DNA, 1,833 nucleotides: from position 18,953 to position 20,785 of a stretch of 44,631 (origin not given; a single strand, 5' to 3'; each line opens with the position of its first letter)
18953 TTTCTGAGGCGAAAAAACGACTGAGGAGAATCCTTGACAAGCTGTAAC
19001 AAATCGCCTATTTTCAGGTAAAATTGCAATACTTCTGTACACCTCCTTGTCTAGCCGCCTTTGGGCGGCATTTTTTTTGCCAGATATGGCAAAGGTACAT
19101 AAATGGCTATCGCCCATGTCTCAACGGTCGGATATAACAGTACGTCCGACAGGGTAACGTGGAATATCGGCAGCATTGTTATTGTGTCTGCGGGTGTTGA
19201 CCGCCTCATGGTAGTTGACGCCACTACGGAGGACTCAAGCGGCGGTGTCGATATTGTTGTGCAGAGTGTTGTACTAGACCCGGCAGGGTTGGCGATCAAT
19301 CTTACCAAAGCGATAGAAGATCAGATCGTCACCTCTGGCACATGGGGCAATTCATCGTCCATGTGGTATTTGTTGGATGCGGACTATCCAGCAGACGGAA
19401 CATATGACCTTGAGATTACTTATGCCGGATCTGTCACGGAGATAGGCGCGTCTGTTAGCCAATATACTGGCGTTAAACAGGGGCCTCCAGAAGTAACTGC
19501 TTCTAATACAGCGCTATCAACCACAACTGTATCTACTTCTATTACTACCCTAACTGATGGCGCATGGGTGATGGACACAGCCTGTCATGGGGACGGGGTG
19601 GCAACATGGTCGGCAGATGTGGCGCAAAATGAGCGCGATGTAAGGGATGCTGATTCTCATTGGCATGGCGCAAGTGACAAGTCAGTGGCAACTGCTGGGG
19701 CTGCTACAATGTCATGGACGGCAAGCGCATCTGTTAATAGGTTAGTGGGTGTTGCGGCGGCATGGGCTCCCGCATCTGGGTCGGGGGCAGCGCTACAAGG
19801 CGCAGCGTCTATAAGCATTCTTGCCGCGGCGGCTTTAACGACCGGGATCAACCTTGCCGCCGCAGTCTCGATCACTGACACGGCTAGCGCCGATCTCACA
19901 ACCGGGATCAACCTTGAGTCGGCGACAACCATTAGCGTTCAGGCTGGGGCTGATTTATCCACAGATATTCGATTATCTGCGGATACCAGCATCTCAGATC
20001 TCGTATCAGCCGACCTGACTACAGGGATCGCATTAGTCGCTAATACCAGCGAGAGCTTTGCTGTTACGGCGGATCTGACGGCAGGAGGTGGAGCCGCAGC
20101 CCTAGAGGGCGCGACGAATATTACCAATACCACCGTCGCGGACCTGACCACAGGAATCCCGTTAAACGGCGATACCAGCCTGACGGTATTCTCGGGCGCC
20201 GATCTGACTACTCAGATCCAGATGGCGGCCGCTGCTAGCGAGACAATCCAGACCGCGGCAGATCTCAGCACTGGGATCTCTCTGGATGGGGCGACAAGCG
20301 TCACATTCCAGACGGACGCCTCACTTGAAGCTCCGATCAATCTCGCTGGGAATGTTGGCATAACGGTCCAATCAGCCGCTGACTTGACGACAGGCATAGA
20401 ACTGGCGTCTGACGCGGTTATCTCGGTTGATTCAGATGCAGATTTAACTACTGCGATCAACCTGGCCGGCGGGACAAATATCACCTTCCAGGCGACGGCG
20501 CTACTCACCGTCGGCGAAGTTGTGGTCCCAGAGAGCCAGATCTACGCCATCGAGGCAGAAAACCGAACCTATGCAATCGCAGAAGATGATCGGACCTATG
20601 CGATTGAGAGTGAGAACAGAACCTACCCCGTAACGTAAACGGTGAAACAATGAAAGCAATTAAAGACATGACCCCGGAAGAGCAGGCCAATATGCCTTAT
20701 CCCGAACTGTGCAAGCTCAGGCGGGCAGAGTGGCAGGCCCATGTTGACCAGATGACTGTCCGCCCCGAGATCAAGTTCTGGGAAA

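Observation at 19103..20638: First late gene encodes a 511-aa protein with about twelve 20-residue ADLTTGI repeats and a triple ENRTYAI C-terminus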

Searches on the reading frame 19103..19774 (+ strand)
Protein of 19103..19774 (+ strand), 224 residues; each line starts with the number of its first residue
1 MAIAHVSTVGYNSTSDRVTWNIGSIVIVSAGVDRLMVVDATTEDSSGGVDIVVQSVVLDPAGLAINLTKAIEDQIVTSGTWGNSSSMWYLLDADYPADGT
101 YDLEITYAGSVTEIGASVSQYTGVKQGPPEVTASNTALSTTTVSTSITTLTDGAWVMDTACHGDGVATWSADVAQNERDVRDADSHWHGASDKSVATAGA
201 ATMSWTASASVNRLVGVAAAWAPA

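Call 51: find_homologous_proteins(query=window:19103-19774:+, max_evalue=0.01)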
Query seq(224 aa) (224 aa): 3 proteins with E <= 0.01 among 2095 candidates.
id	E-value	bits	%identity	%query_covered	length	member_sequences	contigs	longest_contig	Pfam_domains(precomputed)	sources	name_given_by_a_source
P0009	2.9e-21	94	39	93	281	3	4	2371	-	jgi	jgi:hypothetical protein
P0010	7.0e-20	90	45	57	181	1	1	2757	-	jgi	jgi:hypothetical protein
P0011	8.8e-5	40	39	45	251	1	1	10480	PF13927.13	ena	-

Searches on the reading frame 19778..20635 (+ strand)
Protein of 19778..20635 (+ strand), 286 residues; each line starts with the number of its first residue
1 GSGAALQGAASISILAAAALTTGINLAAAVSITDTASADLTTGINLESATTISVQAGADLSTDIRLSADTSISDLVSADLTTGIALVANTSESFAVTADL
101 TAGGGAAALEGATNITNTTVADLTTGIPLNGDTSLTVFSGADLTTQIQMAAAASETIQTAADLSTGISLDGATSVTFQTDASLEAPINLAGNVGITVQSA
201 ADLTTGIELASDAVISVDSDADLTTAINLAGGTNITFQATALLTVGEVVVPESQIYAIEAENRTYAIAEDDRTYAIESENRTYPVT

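Call 67: search_protein_representatives(protein=window:19778-20635:+)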
Query: 286 residues. Proteins with E-value up to 0.001 (for the whole library): 165; up to 1e-10: 22; up to 1e-30: 0. The best 150 are listed.
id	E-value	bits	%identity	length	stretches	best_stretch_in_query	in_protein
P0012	2.3e-25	106.2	36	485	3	5-239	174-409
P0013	4.1e-24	102.1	33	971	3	7-245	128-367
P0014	1.6e-21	93.6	40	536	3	109-241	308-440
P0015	3.5e-21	92.5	40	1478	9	9-202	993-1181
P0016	7.5e-20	88.1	36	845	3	6-240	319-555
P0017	7.4e-19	84.9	33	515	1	4-250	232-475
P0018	7.4e-19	84.9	39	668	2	67-247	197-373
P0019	2.9e-18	82.9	38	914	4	8-183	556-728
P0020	5.9e-17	78.7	40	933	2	8-225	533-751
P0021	6.0e-14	68.8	35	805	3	3-168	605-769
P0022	7.1e-14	68.6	39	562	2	25-231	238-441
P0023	1.1e-13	67.9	30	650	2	4-275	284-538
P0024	1.6e-13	67.4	31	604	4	7-243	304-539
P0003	1.8e-13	67.3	39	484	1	22-239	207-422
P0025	3.5e-13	66.3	42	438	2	101-219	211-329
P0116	3.9e-05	40.0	33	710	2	15-256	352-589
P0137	1.7e-04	37.9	31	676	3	17-242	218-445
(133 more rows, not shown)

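Call 106: predict_structure(alignment_id=A5)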
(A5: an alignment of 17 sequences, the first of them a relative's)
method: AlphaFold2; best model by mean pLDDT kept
length: 650 residues; sequences in the alignment: 17
mean_pLDDT: 49.1   pTM: 0.31
mean pLDDT of the five models: 49.1, 47.5, 44.2, 41.7, 38.0
residues with pLDDT >= 90: 32; 70-90: 51; 50-70: 204; < 50: 363
segments of 3 or more residues with pLDDT < 50: 1-28, 38-56, 66-71, 80-288, 366-368, 390-392, 428-432, 441-456, 493-549
pLDDT, mean of each block of 10 residues (from residue 1): 35 39 46 48 44 48 48 53 45 41 42 41 34 33 31 29 29 30 28 29 30 29 29 28 27 29 33 32 45 53 58 64 62 64 59 57 52 54 51 56 57 55 53 53 45 49 55 52 52 45 39 35 28 30 40 56 74 66 89 91 92 88 89 89 87
secondary structure, 60 per line:
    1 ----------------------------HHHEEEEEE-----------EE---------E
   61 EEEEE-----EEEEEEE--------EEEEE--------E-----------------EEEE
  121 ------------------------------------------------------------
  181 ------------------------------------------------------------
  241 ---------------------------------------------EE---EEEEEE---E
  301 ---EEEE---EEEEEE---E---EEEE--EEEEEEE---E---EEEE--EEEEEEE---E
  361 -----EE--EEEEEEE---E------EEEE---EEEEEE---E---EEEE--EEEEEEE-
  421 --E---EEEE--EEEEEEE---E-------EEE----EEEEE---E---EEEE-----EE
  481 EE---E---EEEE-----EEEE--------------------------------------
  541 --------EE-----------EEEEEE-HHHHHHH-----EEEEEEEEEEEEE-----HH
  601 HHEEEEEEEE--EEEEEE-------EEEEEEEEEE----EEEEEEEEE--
elements in order (helices of 4 or more, strands of 3 or more residues): E32-37 E60-65 E71-77 E86-90 E117-120 E291-296 E304-307 E311-316 E324-327 E330-336 E344-347 E350-356 E370-376 E387-390 E394-399 E407-410 E413-419 E427-430 E433-439 E451-453 E458-462 E470-473 E479-482 E490-493 E499-502 E562-567 H569-575 E581-593 H599-602 E603-610 E613-618 E626-635 E640-648

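Call 123: fold_search(model_id=the predicted structure, library=pdb)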
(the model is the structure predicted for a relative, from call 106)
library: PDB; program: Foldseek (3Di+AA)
matches with E <= 10: 1361; with E <= 0.001: 0
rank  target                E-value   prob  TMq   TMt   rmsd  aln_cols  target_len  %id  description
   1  8jou_B                5.7e-03  1.00  0.11  0.69   3.6        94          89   17  Fiber I and fiber-tail-adaptor of phage GP4 (released 2024-01-03)
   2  1m42                  7.4e-02  0.87  0.08  0.39  12.6       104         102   20  Solution structure of apoCopC from Pseudomonas syringae (released 2002-11-06)
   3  9c14                  1.3e-01  1.00  0.09  0.50   2.5        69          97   10  Structure of the CopC-like domain of YcnJ (released 2025-08-06)
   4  2yrl_MODEL_1_A        1.5e-01  0.82  0.09  0.42  11.7       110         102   16  Solution structure of the PKD domain from KIAA 1837 protein (released 2007-10-02)
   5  5imk_A                1.6e-01  0.63  0.08  0.32   6.5        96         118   22  Nanobody targeting human Vsig4 in Spacegroup C2 (released 2017-01-11)
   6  3bc9_A                1.6e-01  0.99  0.09  0.10   4.0        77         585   16  Alpha-amylase B in complex with acarbose (released 2008-04-22)
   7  1ix2_B                1.8e-01  0.57  0.06  0.32  13.3        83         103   19  Crystal Structure of Selenomethionine PcoC, a Copper Resistance Protein from Escherichia coli (released 2002-11-27)
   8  8jg5_D                1.9e-01  0.35  0.06  0.20  14.3       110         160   13  Cryo-EM structure of the GI.4 Chiba VLP complexed with the CV-1A1 Fv-clasp (released 2024-04-17)
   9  2c9r                  2.0e-01  0.97  0.08  0.47   3.9        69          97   14  apo-H91F CopC (released 2006-05-03)
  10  2vaj                  2.0e-01  0.72  0.09  0.40   8.3       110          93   13  Crystal structure of NCAM2 Ig1 (I4122 cell unit) (released 2008-08-26)
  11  8gsp_L                2.1e-01  0.92  0.10  0.47   6.3       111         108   12  Complex of FMDV A/WH/CHA/09 and bovine neutralizing scFv antibody W2 (released 2023-10-11)
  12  2wwm_O                2.1e-01  0.84  0.07  0.38   5.6        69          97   12  Crystal structure of the Titin M10-Obscurin like 1 Ig complex in space group P1 (released 2010-02-16)
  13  8te6                  2.2e-01  0.63  0.09  0.33   5.0        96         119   22  Crystal structure of a multiple lysine-to-arginine substitution mutant of the human CRIg C3b-binding domain (released 2023-07-12)
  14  6vqo_H                2.3e-01  0.69  0.09  0.25   7.5       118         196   14  T cell receptor-p53-HLA-A2 complex (released 2020-06-17)
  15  9ezw_G                2.4e-01  0.66  0.09  0.33   5.0        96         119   21  Structure of the single-domain antibody VHH_h3 in complex with human Vsig4 (released 2025-10-29)
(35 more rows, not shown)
